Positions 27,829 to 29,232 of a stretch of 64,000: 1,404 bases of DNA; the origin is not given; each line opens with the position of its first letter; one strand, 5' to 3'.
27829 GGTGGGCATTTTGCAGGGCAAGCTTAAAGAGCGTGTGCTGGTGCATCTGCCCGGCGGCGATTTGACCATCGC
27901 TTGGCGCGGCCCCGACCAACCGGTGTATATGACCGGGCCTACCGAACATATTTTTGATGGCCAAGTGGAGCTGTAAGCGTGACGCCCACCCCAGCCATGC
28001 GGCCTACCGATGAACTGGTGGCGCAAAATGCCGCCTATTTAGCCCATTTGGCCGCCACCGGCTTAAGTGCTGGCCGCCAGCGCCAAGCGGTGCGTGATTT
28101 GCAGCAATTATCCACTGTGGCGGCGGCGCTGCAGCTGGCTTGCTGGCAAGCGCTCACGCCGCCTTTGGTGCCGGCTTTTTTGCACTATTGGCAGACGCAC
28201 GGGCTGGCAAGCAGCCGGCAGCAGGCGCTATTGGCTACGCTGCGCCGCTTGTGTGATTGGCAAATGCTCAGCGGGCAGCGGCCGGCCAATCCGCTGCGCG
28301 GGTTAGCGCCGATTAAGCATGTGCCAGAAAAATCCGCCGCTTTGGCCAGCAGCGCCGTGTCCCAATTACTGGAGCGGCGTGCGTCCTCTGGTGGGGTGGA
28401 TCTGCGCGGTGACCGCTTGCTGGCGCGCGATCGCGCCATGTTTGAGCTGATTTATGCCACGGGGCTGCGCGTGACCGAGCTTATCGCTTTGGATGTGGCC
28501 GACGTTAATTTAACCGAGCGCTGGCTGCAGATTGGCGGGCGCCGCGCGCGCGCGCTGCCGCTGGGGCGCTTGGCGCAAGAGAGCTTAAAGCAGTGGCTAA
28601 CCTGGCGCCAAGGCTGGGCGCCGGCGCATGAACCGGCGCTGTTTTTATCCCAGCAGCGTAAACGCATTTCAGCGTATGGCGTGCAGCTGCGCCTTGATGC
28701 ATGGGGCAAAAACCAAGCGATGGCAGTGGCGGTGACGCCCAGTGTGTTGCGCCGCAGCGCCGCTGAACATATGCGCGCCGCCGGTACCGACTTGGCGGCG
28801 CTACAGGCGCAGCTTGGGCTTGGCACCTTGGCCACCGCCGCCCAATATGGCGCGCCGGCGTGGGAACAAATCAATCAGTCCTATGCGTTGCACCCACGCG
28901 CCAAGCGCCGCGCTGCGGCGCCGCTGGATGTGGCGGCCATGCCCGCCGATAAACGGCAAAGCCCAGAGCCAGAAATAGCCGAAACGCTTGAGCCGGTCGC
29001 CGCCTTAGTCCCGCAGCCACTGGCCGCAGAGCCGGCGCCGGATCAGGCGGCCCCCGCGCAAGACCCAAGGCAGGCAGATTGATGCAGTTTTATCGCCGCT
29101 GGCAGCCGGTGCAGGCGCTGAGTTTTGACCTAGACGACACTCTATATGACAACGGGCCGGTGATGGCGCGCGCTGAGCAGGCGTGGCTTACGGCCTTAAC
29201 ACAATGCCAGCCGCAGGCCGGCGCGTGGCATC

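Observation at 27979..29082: The xerC-locus recombinase has lost three of its six catalytic residues but is still an intact gene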

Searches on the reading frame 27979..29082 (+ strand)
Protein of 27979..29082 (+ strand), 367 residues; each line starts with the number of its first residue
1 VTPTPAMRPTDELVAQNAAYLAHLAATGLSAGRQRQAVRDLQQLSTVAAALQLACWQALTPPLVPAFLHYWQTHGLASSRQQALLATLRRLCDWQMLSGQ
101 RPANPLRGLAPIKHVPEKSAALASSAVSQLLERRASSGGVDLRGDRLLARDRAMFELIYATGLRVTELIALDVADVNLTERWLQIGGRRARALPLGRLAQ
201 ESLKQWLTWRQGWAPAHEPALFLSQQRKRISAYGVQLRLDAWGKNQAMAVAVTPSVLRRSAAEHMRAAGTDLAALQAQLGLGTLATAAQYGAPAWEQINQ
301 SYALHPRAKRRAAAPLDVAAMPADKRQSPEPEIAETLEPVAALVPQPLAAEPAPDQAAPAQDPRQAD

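Call 3: search_protein_families(library=pfam, proteins=[window:27979-29082:+], max_evalue=1)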
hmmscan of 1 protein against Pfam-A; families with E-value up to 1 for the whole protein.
window:27979-29082:+ (367 aa): 2 families
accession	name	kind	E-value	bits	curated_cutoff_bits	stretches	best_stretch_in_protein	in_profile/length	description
PF00589.27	Phage_integrase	-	1.3e-24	87.4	27.1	1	148-291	21-166/172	Phage integrase family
PF02899.23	Phage_int_SAM_1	-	0.042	14.6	22.3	1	19-96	3-80/83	Phage integrase, N-terminal SAM-like domain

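Call 4: search_protein_families(library=ncbifam, proteins=[window:27979-29082:+], max_evalue=1)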
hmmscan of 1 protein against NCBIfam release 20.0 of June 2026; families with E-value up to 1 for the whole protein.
window:27979-29082:+ (367 aa): 11 families
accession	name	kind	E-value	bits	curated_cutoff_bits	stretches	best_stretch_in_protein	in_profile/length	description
TIGR02224.1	recomb_XerC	equivalog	1.7e-43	149.1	335.15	1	19-310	2-295/295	tyrosine recombinase XerC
TIGR02225.1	recomb_XerD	equivalog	3.4e-37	128.4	329.6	1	20-308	3-290/290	site-specific tyrosine recombinase XerD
NF001399.0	PRK00283.1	subfamily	6.3e-36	124.1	279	1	19-308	11-299/300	tyrosine recombinase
NF040815.2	recomb_XerA_Arch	equivalog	9.1e-28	97.5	220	1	64-302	43-263/263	site-specific tyrosine recombinase/integron integrase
NF002331.0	PRK01287.1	subfamily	5.4e-17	61.8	371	1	7-311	20-331/365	site-specific tyrosine recombinase XerC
NF003462.0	PRK05084.1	equivalog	3e-14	52.5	267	1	149-291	195-342/360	tyrosine recombinase XerS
NF007370.0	PRK09870.1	subfamily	1.5e-09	37.7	221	1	148-294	31-180/200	tyrosine-type DNA invertase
NF007371.0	PRK09871.1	subfamily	6e-08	32.5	222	1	149-292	26-173/198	tyrosine-type DNA invertase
TIGR02249.1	integrase_gron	subfamily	1.1e-07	31.6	265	2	152-210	119-180/315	integron integrase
NF011946.0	PRK15417.1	equivalog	0.022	13.9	435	0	151-212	133-197/337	integron integrase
NF002685.0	PRK02436.1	equivalog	0.18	11.6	178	1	157-290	120-243/245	site-specific tyrosine recombinase XerD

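Call 5: search_solved_structures(query=window:27979-29082:+, max_evalue=0.01, show_alignments=3)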
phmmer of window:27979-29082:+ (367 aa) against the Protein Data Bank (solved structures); distinct sequences matched with E-value up to 0.01: 5.
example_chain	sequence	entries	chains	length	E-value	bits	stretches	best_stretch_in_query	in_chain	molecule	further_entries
5dcf_A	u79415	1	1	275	1e-15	61.3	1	147-308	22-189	Tyrosine recombinase XerD,DNA translocase FtsK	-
1a0p_A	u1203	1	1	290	2.1e-15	60.2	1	77-301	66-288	SITE-SPECIFIC RECOMBINASE XERD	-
9i5v_14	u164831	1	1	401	3.2e-13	53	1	75-319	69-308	Ribosome-associated translation inhibitor RaiA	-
4a8e_A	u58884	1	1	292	8.7e-11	45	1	149-294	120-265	PROBABLE TYROSINE RECOMBINASE XERC-LIKE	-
5hxy_A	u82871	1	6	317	2.8e-07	33.5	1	152-302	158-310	Tyrosine recombinase XerA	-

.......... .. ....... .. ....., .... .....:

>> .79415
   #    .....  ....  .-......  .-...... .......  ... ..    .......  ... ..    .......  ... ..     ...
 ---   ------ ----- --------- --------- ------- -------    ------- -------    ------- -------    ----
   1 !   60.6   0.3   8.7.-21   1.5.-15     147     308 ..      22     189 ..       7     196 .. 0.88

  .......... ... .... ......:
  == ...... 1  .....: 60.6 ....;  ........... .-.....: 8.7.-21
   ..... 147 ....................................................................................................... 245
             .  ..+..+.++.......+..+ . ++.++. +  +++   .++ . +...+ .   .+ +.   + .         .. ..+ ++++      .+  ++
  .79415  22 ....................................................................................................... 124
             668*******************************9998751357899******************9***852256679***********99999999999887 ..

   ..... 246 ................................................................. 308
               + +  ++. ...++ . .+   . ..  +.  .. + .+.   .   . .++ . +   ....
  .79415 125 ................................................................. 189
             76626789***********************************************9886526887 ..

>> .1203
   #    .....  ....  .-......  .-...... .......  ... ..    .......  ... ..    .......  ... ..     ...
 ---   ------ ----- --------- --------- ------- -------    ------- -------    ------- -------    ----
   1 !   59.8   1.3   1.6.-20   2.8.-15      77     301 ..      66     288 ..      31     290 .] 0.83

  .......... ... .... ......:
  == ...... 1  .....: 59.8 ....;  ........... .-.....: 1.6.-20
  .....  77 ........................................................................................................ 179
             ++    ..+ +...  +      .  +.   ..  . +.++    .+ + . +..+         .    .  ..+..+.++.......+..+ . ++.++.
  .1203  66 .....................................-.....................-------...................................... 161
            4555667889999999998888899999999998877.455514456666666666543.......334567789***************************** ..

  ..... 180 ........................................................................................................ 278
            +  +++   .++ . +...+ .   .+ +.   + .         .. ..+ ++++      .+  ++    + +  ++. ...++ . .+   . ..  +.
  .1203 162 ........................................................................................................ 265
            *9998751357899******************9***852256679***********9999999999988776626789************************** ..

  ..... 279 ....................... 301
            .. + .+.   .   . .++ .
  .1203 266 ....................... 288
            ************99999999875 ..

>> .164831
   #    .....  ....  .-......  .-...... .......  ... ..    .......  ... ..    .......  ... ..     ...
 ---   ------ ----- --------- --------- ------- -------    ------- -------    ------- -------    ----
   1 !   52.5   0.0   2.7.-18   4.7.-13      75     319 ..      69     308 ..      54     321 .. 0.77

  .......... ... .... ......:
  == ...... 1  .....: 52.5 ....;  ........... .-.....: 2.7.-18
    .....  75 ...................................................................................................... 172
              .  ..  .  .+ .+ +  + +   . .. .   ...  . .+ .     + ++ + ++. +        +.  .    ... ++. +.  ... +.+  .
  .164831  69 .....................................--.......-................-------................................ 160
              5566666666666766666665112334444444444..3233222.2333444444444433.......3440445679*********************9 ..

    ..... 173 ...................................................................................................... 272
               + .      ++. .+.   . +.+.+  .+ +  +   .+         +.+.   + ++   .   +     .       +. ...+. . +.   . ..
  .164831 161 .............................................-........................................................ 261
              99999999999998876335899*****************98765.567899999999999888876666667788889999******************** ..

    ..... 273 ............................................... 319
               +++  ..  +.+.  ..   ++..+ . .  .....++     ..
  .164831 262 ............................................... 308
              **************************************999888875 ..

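Call 6: find_homologous_proteins(query=window:27979-29082:+, max_evalue=0.00001)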
Query window:27979-29082:+ (367 aa): 65 proteins with E <= 0.00001 among 8000 candidates.
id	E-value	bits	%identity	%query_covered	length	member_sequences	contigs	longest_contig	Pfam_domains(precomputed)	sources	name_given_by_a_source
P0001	1.1e-229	780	100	100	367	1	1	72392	PF00589.28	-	-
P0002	2.0e-30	124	35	80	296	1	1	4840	PF00589.28,PF02899.24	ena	-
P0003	1.1e-27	115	33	74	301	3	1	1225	PF00589.28,PF02899.24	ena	-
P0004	2.4e-27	114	32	74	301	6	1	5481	PF00589.28,PF02899.24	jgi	jgi:integrase/recombinase XerC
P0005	3.7e-27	114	32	74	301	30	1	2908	PF00589.28,PF02899.24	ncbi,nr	ncbi:MAG: integrase/recombinase XerC [Pseudomonadota bacterium]|nr:integrase/recombinase XerC [Pseud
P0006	6.8e-26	110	34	80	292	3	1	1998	PF13495.13,PF00589.28,PF02899.24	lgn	-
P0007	2.0e-25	108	31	80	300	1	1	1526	PF00589.28,PF02899.24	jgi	jgi:integrase/recombinase XerC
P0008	6.7e-24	103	33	81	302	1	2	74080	PF00589.28,PF02899.24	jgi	jgi:integrase/recombinase XerC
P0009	7.0e-24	103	39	46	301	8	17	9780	PF00589.28,PF02899.24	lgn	-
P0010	8.0e-22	96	33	76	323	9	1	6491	PF00589.28,PF02899.24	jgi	-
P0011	3.4e-21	94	40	45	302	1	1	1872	PF13495.13,PF00589.28,PF02899.24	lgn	-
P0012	4.5e-20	90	33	66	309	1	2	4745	PF13495.13,PF00589.28,PF02899.24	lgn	-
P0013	5.0e-19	87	41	44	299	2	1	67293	PF13495.13,PF00589.28,PF02899.24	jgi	jgi:integrase/recombinase XerC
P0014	1.4e-18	86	32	79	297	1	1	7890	PF13495.13,PF00589.28,PF02899.24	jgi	jgi:integrase/recombinase XerD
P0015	1.1e-17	83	31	75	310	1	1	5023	PF13495.13,PF00589.28,PF02899.24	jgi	jgi:site-specific recombinase XerD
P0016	1.1e-17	83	31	64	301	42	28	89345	PF13495.13,PF00589.28,PF02899.24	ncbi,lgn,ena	-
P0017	2.4e-17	81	29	65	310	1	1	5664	PF00589.28,PF02899.24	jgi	-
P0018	2.9e-17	81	32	64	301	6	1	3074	PF13495.13,PF00589.28,PF02899.24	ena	-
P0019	3.7e-17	81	32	64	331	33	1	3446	PF00589.28,PF02899.24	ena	-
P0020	4.4e-17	81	31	64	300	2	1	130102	PF00589.28,PF02899.24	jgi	jgi:integrase/recombinase XerD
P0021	9.4e-17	80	33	61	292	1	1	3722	PF00589.28,PF02899.24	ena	-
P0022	1.1e-16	79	31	64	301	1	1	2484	PF13495.13,PF00589.28,PF02899.24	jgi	jgi:integrase/recombinase XerD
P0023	1.3e-16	79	34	43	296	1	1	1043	PF13495.13,PF00589.28,PF02899.24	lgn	-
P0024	1.3e-16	79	31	83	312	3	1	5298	PF00589.28,PF02899.24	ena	-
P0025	2.5e-16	78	32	64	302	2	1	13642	PF00589.28,PF02899.24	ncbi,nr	ncbi:MAG TPA: site-specific tyrosine recombinase XerD [Thermoanaerobaculia bacterium]|nr:site-specif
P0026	3.7e-16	78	37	74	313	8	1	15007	PF00589.28,PF02899.24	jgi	jgi:integrase/recombinase XerD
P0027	6.8e-16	77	33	50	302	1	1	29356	PF00589.28,PF02899.24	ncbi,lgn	-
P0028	9.7e-16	76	32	64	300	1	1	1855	PF13495.13,PF00589.28,PF02899.24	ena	-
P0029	1.1e-15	76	30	67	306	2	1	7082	PF13495.13,PF00589.28,PF02899.24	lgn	-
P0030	1.1e-15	76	30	80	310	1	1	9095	PF00589.28,PF02899.24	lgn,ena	-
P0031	3.3e-15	74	30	64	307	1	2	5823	PF00589.28,PF02899.24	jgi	jgi:integrase/recombinase XerD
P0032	7.7e-15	73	36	44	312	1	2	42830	PF00589.28,PF02899.24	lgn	-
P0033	9.7e-15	73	30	63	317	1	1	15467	PF13495.13,PF00589.28,PF02899.24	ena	-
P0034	2.2e-14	72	38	43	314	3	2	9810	PF00589.28,PF02899.24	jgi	jgi:integrase/recombinase XerD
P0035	5.3e-14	70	36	44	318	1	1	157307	PF13495.13,PF00589.28,PF02899.24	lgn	-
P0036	5.9e-14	70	29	84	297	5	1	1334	PF13495.13,PF00589.28,PF02899.24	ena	-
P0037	7.4e-14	70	28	79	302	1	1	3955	PF00589.28,PF02899.24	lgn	-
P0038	2.0e-13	69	36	43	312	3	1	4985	PF00589.28,PF02899.24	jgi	-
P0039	2.9e-13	68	32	77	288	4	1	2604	PF13495.13,PF00589.28,PF02899.24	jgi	jgi:integrase/recombinase XerD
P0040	3.3e-13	68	31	68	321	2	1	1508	PF00589.28,PF02899.24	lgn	-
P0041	3.7e-13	68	35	43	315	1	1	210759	PF00589.28,PF02899.24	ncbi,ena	-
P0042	4.7e-13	67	34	43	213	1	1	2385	PF00589.28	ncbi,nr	ncbi:MAG: tyrosine recombinase, partial [Thermoanaerobaculia bacterium]|nr:tyrosine recombinase [The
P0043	6.2e-13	67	29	80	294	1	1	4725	PF13495.13,PF00589.28,PF02899.24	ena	-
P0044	8.3e-13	67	36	43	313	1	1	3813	PF00589.28,PF02899.24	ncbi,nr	ncbi:MAG: site-specific tyrosine recombinase XerD [Proteobacteria bacterium]|nr:site-specific tyrosi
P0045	1.3e-12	66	34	43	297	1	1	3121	PF13495.13,PF00589.28,PF02899.24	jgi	jgi:integrase/recombinase XerD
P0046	1.4e-12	66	29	77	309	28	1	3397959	PF13495.13,PF00589.28,PF02899.24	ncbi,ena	-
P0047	3.7e-12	64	36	43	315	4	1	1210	PF00589.28,PF02899.24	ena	-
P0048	4.5e-12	64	34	43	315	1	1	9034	PF00589.28,PF02899.24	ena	-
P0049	8.1e-12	63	28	67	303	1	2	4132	PF13495.13,PF00589.28,PF02899.24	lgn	-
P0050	8.8e-12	63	31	52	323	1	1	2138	PF13495.13,PF00589.28,PF02899.24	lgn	-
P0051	1.1e-11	63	34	44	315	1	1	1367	PF00589.28,PF02899.24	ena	-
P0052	1.5e-11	62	32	43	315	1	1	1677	PF00589.28,PF02899.24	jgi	jgi:integrase/recombinase XerD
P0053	1.6e-11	62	36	37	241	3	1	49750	PF13495.13,PF00589.28,PF02899.24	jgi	jgi:integrase/recombinase XerD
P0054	3.5e-11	61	35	43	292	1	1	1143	PF00589.28,PF02899.24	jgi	jgi:integrase/recombinase XerD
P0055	3.8e-11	61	36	43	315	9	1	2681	PF00589.28,PF02899.24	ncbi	-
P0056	4.5e-11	61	34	43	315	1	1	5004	PF00589.28,PF02899.24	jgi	jgi:integrase/recombinase XerD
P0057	1.3e-10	59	30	54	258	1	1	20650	PF00589.28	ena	-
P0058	1.5e-10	59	35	43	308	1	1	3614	PF00589.28,PF02899.24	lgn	-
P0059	5.0e-10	57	34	44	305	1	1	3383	PF00589.28,PF02899.24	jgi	jgi:integrase/recombinase XerC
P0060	6.4e-10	57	30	62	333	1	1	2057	PF00589.28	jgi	-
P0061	1.8e-9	56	32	43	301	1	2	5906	PF00589.28,PF02899.24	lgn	-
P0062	2.9e-7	48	30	41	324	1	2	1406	PF00589.28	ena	-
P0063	2.5e-6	45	28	41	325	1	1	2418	PF00589.28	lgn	-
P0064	3.8e-6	45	30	64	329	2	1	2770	PF13495.13,PF13102.13,PF00589.28,PF02899.24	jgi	jgi:integrase/recombinase XerD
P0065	4.0e-6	45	34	41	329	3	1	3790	PF13495.13,PF00589.28,PF02899.24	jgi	-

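Call 15: find_encoding_contigs(protein=window:27979-29082:+, flank=10000, max_places=6)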
Protein window:27979-29082:+ (367 aa): no gene with exactly this product is on record in the collection.

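Call 16: search_protein_representatives(protein=window:27979-29082:+)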
Query: 367 residues. Proteins with E-value up to 0.001 (for the whole library): 17815; up to 1e-10: 3906; up to 1e-30: 3. The best 150 are listed.
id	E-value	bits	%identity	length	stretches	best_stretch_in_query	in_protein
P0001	3.4e-230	779.6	100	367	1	1-367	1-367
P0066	7.1e-34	134.1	37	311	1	36-309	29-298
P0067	6.5e-33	131.0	29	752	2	7-290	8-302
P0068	2.6e-29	119.1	36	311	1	67-313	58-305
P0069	3.7e-29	118.6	31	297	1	39-311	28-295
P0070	4.9e-29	118.2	35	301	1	29-311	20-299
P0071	8.8e-29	117.4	33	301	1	38-312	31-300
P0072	5.5e-28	114.8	36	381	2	149-308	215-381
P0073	8.9e-28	114.1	40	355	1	95-311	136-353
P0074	1.2e-27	113.6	36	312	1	38-312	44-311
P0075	3.9e-27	112.0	31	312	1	37-310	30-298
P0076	6.9e-27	111.2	35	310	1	42-311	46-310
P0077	9.2e-27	110.7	33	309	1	17-311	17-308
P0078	1.0e-26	110.6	33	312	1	37-312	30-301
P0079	1.6e-26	110.0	38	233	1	79-311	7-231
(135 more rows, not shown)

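Call 40: predict_structure(alignment_id=A1)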
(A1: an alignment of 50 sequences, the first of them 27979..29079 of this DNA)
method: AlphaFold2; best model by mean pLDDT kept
length: 367 residues; sequences in the alignment: 50
mean_pLDDT: 83.1   pTM: 0.67
mean pLDDT of the five models: 83.1, 82.9, 82.2, 81.8, 80.8
residues with pLDDT >= 90: 229; 70-90: 46; 50-70: 52; < 50: 40
segments of 3 or more residues with pLDDT < 50: 136-138, 327-330, 332-353, 355-358
pLDDT, mean of each block of 10 residues (from residue 1): 77 98 96 95 97 97 95 90 96 98 95 72 91 62 83 96 96 98 90 95 96 95 97 96 88 94 92 92 83 58 66 55 54 43 44 47 48
secondary structure, 60 per line:
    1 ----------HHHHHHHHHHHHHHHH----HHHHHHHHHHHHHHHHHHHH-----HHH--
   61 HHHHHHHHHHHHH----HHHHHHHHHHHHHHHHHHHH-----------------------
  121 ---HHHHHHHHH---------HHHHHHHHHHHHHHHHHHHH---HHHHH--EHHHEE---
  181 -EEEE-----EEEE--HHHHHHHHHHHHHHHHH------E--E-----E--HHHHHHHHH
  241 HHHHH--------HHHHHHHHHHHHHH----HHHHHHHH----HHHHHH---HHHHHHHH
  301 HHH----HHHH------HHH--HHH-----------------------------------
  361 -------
elements in order: H11-26 H31-50 H61-73 H78-97 H124-132 H142-161 H165-169 E182-185 E191-194 H197-213 H232-245 H254-267 H272-279 H284-289 H293-303 H308-311
